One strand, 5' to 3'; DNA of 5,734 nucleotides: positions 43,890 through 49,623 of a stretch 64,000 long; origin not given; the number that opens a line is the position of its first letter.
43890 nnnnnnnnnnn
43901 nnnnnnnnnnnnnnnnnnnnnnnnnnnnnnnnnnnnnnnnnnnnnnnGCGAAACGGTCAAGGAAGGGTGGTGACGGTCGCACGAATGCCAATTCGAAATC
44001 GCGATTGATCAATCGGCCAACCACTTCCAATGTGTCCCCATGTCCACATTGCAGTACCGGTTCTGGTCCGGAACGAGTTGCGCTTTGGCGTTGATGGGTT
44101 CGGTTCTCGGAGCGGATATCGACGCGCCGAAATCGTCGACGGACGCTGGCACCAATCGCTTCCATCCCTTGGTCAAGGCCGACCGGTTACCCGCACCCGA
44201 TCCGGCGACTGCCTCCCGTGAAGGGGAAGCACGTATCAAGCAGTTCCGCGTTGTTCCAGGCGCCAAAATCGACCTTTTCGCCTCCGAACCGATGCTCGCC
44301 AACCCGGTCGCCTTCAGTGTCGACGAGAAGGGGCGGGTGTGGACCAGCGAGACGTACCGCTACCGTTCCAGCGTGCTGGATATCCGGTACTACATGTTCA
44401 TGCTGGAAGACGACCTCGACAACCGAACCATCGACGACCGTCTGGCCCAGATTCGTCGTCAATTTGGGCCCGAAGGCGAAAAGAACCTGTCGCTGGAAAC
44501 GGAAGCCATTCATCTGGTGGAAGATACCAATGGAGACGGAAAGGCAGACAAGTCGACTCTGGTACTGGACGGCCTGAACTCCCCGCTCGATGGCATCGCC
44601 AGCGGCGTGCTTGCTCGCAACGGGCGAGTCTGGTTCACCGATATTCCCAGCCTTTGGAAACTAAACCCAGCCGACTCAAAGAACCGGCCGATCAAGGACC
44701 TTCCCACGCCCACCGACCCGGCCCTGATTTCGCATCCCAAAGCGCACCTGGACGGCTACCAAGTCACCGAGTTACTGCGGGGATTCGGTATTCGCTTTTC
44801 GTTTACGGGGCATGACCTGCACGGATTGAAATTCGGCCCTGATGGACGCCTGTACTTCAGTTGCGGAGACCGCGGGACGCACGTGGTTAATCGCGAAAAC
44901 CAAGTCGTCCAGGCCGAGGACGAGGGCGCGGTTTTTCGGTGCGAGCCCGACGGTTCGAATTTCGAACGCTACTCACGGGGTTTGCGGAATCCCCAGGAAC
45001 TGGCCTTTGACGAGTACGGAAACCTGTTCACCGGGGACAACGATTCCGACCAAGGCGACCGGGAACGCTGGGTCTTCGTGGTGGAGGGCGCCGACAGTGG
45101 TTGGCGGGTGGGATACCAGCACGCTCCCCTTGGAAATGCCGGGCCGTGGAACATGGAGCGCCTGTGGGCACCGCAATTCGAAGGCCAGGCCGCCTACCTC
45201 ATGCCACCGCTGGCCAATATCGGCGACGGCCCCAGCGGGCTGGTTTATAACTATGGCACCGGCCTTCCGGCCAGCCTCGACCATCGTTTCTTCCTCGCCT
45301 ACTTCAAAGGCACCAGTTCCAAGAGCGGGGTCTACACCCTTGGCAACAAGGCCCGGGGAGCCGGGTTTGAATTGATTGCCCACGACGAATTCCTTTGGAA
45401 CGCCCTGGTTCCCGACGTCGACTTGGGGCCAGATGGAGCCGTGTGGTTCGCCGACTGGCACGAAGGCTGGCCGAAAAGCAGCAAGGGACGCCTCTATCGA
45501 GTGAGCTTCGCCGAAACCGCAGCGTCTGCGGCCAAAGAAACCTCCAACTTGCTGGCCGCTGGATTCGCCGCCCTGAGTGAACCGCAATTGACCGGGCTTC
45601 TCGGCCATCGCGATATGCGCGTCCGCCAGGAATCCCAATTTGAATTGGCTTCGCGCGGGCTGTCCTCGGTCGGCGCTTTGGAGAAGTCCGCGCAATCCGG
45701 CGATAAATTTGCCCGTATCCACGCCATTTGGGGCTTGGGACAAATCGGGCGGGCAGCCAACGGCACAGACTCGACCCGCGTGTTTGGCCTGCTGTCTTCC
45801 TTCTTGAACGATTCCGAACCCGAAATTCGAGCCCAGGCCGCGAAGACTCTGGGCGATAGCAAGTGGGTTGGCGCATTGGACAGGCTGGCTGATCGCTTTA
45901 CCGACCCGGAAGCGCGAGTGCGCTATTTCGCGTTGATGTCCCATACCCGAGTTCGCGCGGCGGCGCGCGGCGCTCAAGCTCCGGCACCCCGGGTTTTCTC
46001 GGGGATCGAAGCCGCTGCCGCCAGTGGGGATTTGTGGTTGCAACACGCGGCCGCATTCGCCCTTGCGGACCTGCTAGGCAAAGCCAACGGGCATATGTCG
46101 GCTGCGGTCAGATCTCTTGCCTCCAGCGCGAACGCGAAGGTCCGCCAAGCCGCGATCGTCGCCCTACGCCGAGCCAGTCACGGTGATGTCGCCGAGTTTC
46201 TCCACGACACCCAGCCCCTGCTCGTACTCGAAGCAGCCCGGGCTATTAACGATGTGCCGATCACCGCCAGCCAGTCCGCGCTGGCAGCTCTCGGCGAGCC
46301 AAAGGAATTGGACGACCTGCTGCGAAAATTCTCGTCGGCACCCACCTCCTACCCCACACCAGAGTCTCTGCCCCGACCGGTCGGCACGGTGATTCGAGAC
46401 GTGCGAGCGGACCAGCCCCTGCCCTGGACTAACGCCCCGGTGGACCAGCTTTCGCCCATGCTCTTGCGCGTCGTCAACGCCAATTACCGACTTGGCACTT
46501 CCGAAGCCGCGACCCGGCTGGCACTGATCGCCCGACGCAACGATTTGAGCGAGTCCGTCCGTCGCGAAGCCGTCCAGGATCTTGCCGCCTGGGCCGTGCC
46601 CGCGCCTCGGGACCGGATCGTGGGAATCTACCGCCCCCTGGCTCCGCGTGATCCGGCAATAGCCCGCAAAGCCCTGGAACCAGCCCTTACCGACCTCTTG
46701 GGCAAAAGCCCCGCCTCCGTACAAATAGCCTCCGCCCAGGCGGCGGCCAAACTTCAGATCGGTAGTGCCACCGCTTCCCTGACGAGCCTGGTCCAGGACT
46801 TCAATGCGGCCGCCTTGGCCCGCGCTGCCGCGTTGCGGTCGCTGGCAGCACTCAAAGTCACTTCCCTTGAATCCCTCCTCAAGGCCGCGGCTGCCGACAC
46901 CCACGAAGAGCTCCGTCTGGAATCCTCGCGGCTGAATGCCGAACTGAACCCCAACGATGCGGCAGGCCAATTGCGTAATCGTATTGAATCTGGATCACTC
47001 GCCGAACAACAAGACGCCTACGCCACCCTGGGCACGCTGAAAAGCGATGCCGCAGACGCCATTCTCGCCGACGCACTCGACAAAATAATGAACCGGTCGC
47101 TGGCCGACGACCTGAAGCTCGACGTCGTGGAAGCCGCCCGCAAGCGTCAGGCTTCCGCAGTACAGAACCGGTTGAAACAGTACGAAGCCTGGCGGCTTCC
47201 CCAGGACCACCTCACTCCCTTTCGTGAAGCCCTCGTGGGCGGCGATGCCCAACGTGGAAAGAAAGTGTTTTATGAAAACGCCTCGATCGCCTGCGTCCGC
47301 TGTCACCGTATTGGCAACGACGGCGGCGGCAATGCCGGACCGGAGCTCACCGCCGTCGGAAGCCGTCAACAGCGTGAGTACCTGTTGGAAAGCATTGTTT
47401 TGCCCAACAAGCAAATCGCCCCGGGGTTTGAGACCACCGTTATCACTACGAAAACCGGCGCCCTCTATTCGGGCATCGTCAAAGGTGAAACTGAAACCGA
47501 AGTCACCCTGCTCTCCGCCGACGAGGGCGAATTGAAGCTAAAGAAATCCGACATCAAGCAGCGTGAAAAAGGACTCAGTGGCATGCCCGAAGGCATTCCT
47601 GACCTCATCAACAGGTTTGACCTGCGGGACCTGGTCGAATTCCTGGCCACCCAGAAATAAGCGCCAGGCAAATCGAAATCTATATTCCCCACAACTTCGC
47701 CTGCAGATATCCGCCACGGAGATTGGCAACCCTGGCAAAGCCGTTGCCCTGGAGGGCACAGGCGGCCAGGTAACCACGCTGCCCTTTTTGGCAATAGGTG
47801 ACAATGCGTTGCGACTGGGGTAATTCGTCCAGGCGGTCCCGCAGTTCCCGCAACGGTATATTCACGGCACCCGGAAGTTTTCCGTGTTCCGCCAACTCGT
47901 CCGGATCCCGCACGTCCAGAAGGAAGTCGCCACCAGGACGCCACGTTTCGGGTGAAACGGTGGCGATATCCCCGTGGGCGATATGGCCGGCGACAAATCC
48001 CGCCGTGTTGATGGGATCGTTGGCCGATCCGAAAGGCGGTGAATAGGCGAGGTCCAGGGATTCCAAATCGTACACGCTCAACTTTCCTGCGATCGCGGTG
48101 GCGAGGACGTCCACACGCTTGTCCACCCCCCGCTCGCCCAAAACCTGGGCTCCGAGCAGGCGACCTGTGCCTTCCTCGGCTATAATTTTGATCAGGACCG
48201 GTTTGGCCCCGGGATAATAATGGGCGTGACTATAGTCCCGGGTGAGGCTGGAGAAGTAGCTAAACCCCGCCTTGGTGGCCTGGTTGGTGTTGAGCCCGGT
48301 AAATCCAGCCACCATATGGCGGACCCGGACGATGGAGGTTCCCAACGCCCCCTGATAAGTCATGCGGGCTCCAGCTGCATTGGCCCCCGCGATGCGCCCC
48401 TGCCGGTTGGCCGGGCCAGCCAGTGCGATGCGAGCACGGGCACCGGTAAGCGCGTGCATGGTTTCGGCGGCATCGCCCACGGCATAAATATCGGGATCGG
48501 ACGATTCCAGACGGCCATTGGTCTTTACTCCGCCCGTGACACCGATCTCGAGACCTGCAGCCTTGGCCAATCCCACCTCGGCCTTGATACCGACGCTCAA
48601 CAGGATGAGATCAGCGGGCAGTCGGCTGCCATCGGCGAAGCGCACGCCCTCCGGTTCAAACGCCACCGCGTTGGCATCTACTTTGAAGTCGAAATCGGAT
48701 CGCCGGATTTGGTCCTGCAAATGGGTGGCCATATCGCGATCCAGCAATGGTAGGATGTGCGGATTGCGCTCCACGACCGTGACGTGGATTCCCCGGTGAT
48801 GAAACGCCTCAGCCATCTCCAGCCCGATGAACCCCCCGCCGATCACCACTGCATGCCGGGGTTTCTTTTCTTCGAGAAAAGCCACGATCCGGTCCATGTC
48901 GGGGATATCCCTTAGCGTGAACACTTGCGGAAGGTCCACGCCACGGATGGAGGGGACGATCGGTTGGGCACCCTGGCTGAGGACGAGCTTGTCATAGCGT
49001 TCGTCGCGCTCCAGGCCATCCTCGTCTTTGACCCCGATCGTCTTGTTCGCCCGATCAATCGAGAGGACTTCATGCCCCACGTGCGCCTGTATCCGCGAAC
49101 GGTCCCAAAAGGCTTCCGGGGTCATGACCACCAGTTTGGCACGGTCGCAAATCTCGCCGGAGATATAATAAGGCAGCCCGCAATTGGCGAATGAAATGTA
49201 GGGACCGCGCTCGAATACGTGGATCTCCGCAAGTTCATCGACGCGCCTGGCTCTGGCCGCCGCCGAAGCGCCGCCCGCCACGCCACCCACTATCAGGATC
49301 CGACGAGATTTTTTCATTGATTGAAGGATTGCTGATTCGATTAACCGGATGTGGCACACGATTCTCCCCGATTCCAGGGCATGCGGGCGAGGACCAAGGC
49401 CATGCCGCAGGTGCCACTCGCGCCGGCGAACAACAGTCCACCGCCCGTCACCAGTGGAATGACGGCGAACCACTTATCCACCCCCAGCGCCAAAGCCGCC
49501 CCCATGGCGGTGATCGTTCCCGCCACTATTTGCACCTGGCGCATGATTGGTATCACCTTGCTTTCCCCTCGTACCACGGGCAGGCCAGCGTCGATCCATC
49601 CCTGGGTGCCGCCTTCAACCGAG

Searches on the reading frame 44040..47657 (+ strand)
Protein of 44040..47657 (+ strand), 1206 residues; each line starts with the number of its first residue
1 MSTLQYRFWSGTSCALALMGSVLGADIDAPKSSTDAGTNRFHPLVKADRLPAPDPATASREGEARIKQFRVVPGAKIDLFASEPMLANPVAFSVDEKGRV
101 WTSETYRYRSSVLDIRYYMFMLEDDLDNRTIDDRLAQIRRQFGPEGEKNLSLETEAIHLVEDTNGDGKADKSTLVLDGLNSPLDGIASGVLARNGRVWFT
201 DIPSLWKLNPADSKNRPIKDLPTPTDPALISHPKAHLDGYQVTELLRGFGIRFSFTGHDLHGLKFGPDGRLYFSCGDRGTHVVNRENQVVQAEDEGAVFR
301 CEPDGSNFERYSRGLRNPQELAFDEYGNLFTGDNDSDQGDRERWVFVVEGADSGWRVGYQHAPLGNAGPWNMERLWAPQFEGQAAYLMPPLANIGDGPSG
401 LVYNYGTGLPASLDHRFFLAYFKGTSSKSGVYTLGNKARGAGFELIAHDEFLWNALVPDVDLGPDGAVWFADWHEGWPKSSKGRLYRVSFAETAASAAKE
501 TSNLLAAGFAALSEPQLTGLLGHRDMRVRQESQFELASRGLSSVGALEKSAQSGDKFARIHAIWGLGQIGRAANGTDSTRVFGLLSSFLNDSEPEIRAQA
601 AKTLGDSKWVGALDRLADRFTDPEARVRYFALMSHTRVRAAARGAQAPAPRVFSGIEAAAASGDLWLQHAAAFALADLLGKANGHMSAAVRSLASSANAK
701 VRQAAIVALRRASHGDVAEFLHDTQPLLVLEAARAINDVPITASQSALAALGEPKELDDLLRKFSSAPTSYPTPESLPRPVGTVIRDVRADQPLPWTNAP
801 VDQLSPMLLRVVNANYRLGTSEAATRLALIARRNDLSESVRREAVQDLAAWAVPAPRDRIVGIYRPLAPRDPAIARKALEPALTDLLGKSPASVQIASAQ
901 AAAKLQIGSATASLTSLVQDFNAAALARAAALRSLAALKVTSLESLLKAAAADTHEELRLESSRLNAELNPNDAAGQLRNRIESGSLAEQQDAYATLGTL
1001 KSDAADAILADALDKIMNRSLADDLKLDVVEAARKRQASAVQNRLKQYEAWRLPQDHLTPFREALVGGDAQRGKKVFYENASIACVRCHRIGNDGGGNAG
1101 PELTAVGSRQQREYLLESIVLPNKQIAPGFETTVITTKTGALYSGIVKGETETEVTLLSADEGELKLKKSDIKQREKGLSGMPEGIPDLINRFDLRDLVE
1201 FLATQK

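Call 25: search_protein_families(library=pfam, proteins=[window:44040-47657:+], max_evalue=0.001)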
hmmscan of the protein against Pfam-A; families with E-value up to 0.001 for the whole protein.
window:44040-47657:+ (1206 aa): 4 families
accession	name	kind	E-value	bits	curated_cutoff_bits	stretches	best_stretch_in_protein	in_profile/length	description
PF23500.1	DUF7133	-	1.1e-28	101.1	27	2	64-208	4-107/385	Domain of unknown function (DUF7133)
PF13646.12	HEAT_2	-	5.1e-16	59.2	27.7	1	551-631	8-83/88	HEAT repeats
PF07995.17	GSDH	-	1e-07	32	25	1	258-471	114-322/332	Glucose / Sorbosone dehydrogenase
PF00034.26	Cytochrom_C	-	4.4e-06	28.4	21.3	1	1070-1132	1-59/90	Cytochrome c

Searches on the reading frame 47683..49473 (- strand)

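Call 25: search_protein_families(library=pfam, proteins=[window:47683-49473:-], max_evalue=0.001)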
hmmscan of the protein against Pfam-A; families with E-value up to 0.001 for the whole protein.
window:47683-49473:- (597 aa): 10 families
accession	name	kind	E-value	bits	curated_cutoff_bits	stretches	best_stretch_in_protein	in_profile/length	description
PF07992.20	Pyr_redox_2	-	8.3e-52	176.9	26.1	1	58-358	2-290/291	Pyridine nucleotide-disulphide oxidoreductase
PF00070.33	Pyr_redox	-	5.9e-19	68.8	22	1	207-276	1-70/82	Pyridine nucleotide-disulphide oxidoreductase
PF00581.25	Rhodanese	-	7.1e-16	58.9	22.2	1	518-590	16-97/102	Rhodanese-like domain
PF02852.28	Pyr_redox_dim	-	7.7e-12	45.8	25.3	1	385-482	7-103/110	Pyridine nucleotide-disulphide oxidoreductase, dimerisation domain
PF13450.12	NAD_binding_8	-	2.8e-07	31.1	21.9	0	210-240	1-31/68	NAD(P)-binding Rossmann-like domain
PF13738.12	Pyr_redox_3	-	4.7e-07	29.8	30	0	209-238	1-31/305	Pyridine nucleotide-disulphide oxidoreductase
PF01266.30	DAO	-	2.9e-05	24.2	27.9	0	208-239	2-33/353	FAD dependent oxidoreductase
PF13241.12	NAD_binding_7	-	0.00017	22.6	22.1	0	205-241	7-41/104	Putative NAD(P)-binding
PF02737.24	3HCDH_N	-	0.00028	21.3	22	1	208-262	2-56/180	3-hydroxyacyl-CoA dehydrogenase, NAD binding domain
PF06690.17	HcgC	-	0.00051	20.1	31.4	0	194-266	30-103/248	FeGP cofactor biosynthesis protein, methyltransferase HcgC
